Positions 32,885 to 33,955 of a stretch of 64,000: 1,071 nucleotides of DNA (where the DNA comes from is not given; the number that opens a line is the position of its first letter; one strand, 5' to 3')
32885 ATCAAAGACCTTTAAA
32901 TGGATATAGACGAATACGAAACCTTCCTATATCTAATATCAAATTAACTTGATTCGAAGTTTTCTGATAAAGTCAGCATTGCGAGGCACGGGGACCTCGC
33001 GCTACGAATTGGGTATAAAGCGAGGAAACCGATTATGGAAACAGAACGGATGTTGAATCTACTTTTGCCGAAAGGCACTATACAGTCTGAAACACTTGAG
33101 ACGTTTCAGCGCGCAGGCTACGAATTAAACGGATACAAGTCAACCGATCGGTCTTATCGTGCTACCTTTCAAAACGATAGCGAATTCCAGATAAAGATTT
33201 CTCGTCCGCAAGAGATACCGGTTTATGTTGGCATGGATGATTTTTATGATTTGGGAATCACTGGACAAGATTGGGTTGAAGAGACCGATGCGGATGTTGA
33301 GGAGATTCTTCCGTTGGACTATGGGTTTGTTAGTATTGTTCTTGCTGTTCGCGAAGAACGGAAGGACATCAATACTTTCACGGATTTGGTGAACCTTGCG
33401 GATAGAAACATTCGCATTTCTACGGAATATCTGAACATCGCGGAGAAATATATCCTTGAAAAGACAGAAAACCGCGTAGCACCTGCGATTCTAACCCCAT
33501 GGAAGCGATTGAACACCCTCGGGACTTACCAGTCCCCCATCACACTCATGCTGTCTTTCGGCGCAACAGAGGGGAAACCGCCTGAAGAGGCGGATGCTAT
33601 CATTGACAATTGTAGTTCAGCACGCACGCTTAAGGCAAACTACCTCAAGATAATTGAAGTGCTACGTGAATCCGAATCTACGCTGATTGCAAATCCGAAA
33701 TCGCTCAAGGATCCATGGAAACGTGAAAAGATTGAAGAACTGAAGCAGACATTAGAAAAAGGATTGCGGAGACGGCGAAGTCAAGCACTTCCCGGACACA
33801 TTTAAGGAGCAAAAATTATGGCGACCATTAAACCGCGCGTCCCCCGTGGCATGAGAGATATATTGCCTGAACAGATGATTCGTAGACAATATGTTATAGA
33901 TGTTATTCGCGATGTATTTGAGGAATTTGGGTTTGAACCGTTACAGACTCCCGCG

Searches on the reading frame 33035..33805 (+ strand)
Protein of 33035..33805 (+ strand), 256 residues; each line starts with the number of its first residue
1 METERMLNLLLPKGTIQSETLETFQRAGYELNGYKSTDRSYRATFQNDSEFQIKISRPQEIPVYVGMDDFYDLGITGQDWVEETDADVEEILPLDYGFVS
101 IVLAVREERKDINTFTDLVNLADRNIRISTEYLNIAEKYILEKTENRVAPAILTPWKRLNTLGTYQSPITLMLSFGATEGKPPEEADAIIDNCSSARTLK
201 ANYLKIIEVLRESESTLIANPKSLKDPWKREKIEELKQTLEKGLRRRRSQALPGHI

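Call 12: search_protein_families(library=pfam, proteins=[window:33035-33805:+], max_evalue=0.01)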
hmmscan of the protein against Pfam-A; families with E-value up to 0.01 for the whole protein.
window:33035-33805:+ (256 aa): 1 family
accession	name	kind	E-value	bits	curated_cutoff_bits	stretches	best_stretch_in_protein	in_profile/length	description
PF01634.23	HisG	-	5.7e-34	117.8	25.5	1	57-241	1-157/158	ATP phosphoribosyltransferase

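Call 39: find_encoding_contigs(protein=window:33035-33805:+, flank=3000, max_places=8)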
Protein window:33035-33805:+ (256 aa): 2 contigs read that carry it; 1 place shown.
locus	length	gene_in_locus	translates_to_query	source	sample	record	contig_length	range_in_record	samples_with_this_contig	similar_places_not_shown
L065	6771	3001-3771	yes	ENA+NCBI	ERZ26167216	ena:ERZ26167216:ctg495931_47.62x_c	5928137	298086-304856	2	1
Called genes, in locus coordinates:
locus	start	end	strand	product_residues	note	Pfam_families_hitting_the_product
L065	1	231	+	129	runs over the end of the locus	-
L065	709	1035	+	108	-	PF10544:T5orf172, PF13455:MUG113 (weak)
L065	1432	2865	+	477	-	PF13393:tRNA-synt_His, PF00587:tRNA-synt_2b (weak), PF13393:tRNA-synt_His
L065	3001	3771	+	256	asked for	PF01634:HisG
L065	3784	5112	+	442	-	PF13393:tRNA-synt_His, PF03129:HGTP_anticodon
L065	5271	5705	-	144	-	PF28130:DUF8371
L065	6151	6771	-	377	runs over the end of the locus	PF14516:AAA_35, PF13191:AAA_16 (weak), PF15571:Imm44 (faint), PF13401:AAA_22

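Call 45: find_homologous_proteins(query=window:33035-33805:+, max_evalue=1e-60)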
Query window:33035-33805:+ (256 aa): 76 proteins with E <= 1e-60 among 1055 candidates.
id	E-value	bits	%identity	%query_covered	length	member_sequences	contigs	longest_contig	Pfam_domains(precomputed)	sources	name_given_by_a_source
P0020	2.7e-164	562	100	100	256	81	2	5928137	PF01634.24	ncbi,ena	-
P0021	1.3e-154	530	92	100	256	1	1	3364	PF01634.24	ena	-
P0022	1.2e-153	527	92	100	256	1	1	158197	PF01634.24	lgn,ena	-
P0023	8.4e-153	524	93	100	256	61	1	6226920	PF01634.24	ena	-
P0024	6.1e-152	522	92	100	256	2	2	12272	PF01634.24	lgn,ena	-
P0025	1.1e-151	521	92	100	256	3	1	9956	PF01634.24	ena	-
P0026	1.2e-151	521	92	100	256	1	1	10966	PF01634.24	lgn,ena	-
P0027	3.1e-151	519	91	100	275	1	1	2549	PF01634.24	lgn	-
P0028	3.6e-151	519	92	100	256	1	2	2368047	PF01634.24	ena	-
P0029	1.4e-149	514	91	100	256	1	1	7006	PF01634.24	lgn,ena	-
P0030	7.5e-149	511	91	100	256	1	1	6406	PF01634.24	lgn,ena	-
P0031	2.1e-148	510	89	100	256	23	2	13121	PF01634.24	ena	-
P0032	3.0e-148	510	91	100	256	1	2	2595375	PF01634.24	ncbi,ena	-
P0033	1.0e-147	508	90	100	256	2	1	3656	PF01634.24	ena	-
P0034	1.7e-140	484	86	100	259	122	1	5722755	PF01634.24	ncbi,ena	-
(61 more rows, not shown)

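Call 46: find_encoding_contigs(protein=P0023, flank=2000, max_places=2)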
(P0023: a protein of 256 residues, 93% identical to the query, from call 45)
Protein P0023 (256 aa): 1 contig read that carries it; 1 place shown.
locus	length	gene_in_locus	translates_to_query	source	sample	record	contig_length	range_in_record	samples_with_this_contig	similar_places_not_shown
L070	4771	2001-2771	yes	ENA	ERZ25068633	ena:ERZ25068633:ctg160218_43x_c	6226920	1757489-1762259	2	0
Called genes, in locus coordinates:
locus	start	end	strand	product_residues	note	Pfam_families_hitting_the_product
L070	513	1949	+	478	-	PF13393:tRNA-synt_His, PF00587:tRNA-synt_2b (weak), PF13393:tRNA-synt_His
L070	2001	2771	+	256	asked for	PF01634:HisG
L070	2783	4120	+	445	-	PF13393:tRNA-synt_His, PF00587:tRNA-synt_2b (weak), PF03129:HGTP_anticodon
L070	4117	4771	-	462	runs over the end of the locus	PF14516:AAA_35, PF28130:DUF8371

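Call 47: find_encoding_contigs(protein=P0028, flank=2000, max_places=2)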
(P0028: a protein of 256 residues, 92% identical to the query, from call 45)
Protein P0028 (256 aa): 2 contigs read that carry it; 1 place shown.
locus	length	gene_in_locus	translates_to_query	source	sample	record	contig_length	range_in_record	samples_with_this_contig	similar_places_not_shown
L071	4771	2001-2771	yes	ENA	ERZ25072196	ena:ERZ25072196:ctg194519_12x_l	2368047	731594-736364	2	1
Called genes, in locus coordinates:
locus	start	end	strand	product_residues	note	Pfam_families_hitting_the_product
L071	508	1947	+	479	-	PF13393:tRNA-synt_His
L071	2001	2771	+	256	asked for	PF01634:HisG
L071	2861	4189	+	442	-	PF13393:tRNA-synt_His, PF00587:tRNA-synt_2b (weak), PF03129:HGTP_anticodon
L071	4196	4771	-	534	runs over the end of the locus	PF13191:AAA_16 (faint), PF14516:AAA_35, PF13401:AAA_22 (weak), PF28130:DUF8371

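Call 48: find_encoding_contigs(protein=P0034, flank=2000, max_places=2)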
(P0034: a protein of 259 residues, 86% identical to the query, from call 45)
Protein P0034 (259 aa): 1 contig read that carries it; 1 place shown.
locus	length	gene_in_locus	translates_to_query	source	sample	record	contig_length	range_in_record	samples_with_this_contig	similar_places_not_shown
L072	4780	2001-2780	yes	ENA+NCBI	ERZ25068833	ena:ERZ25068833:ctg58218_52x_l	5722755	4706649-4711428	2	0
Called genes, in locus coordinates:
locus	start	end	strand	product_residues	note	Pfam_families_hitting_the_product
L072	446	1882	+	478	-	PF13393:tRNA-synt_His, PF00587:tRNA-synt_2b (weak), PF13393:tRNA-synt_His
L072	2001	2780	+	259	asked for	PF01634:HisG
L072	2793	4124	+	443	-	PF13393:tRNA-synt_His, PF00587:tRNA-synt_2b (weak), PF03129:HGTP_anticodon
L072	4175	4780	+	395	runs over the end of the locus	PF00149:Metallophos (weak)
